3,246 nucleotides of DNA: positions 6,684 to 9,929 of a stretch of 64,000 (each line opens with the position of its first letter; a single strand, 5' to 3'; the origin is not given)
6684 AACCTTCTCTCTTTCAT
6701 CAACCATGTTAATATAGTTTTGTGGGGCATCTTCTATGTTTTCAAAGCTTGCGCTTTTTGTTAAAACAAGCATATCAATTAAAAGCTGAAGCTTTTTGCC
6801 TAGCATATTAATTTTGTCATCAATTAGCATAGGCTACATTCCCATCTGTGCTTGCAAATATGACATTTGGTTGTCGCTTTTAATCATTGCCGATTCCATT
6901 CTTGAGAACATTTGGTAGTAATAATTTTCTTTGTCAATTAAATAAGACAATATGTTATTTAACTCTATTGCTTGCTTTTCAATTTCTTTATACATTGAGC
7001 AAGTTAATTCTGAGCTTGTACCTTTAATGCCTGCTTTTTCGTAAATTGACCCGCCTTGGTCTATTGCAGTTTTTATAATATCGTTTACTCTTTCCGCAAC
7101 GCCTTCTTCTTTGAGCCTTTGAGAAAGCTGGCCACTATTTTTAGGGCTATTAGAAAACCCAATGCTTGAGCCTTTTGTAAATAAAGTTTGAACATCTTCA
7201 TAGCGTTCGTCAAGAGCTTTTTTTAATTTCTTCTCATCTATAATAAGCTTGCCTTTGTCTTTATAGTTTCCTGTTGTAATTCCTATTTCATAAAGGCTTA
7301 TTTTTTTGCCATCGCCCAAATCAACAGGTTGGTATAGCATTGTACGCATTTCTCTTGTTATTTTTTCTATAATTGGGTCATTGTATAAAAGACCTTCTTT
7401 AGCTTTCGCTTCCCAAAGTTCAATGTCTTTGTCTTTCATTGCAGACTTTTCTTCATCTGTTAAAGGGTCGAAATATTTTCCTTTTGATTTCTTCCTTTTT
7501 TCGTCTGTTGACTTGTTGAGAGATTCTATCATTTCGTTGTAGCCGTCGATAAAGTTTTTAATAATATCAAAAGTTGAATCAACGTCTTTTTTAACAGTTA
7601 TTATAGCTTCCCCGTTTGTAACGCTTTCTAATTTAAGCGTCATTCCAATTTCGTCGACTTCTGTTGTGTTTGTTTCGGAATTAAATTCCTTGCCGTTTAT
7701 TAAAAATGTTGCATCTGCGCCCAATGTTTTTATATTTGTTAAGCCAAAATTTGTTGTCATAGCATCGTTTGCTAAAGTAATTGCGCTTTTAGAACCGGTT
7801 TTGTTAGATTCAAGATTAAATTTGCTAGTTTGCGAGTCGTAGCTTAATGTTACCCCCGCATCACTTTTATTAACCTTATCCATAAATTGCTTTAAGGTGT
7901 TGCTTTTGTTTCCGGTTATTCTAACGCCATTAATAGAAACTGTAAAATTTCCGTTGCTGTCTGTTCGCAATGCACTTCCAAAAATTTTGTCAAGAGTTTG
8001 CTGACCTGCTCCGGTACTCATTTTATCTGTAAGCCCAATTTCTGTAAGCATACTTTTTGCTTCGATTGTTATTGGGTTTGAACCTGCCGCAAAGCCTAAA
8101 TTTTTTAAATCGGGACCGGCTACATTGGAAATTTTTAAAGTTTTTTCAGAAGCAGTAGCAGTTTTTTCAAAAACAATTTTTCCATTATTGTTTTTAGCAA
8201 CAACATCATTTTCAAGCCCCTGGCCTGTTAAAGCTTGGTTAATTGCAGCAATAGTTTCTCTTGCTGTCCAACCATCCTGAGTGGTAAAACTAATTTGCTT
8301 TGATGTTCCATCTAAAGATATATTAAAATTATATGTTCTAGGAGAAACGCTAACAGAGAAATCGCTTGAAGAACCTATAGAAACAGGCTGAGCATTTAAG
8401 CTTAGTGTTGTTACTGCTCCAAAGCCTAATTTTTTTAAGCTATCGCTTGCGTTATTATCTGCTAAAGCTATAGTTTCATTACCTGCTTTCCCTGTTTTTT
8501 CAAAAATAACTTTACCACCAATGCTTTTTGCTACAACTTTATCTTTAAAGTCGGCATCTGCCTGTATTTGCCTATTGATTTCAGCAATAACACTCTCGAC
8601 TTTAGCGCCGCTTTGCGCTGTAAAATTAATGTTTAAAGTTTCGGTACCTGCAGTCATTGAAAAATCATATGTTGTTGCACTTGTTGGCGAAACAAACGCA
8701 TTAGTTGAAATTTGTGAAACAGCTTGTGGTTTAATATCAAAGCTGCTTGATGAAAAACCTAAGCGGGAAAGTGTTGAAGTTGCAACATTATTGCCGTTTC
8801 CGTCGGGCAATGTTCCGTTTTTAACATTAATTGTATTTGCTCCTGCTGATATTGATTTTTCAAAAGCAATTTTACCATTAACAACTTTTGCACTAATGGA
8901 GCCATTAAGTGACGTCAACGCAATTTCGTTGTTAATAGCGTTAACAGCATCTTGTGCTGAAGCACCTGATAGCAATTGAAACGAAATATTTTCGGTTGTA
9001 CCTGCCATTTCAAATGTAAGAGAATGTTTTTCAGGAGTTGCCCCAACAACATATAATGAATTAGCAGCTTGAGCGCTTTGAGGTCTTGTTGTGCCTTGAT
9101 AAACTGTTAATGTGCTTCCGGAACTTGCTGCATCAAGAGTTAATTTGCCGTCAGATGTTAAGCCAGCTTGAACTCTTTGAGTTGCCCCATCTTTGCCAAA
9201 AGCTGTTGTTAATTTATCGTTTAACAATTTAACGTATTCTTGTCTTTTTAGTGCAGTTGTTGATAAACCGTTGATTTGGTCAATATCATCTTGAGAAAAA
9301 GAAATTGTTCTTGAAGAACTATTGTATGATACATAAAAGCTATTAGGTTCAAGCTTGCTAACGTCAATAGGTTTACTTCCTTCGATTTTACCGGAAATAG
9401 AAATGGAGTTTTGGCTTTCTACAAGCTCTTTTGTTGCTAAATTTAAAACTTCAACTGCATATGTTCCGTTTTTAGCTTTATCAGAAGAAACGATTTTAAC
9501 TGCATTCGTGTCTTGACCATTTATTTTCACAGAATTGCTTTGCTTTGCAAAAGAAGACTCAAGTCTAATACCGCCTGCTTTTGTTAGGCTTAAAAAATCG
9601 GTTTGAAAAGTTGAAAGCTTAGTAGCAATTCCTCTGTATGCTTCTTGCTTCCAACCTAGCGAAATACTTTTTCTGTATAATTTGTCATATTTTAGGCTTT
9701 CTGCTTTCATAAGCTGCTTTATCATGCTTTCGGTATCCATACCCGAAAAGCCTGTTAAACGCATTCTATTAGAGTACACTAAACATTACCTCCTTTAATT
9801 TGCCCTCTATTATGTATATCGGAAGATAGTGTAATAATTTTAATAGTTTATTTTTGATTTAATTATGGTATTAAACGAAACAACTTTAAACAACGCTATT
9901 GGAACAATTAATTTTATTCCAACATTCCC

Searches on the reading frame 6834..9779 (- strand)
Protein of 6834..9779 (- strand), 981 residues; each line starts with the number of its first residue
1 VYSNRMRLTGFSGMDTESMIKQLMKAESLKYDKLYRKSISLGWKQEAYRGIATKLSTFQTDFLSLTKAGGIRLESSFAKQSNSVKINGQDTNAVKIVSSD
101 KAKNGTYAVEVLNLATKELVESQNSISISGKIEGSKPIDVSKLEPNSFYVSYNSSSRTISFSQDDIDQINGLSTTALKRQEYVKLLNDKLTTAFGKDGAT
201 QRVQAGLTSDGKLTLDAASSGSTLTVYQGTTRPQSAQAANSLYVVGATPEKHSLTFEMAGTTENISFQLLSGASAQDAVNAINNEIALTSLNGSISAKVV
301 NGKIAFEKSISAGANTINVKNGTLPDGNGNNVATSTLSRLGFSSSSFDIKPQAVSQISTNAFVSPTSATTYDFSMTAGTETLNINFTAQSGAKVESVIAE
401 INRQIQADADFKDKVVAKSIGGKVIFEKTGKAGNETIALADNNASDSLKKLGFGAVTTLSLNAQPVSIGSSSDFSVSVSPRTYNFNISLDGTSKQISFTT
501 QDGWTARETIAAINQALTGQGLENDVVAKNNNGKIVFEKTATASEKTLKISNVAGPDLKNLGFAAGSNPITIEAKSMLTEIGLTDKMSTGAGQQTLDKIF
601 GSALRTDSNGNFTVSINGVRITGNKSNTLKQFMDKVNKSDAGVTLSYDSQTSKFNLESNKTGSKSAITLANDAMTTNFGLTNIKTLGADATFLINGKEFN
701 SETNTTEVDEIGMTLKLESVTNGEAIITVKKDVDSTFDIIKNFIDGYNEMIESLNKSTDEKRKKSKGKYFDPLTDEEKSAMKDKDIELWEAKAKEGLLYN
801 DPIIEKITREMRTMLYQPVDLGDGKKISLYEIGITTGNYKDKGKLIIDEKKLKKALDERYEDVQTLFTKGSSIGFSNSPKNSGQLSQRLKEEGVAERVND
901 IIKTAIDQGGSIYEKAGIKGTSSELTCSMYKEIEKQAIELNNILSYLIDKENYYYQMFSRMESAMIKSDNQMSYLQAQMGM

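Call 18: search_protein_families(library=pfam, proteins=[window:6834-9779:-], max_evalue=0.001)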
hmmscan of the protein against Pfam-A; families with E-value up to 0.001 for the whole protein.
window:6834-9779:- (981 aa): 2 families
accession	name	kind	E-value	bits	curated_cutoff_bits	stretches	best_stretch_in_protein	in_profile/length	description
PF07195.17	FliD_C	-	1.4e-39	136.4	25.4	1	687-967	1-233/236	Flagellar hook-associated protein 2 C-terminus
PF02465.23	FliD_N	-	3.1e-20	73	24.8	1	12-117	1-96/97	Flagellar hook-associated protein 2 N-terminus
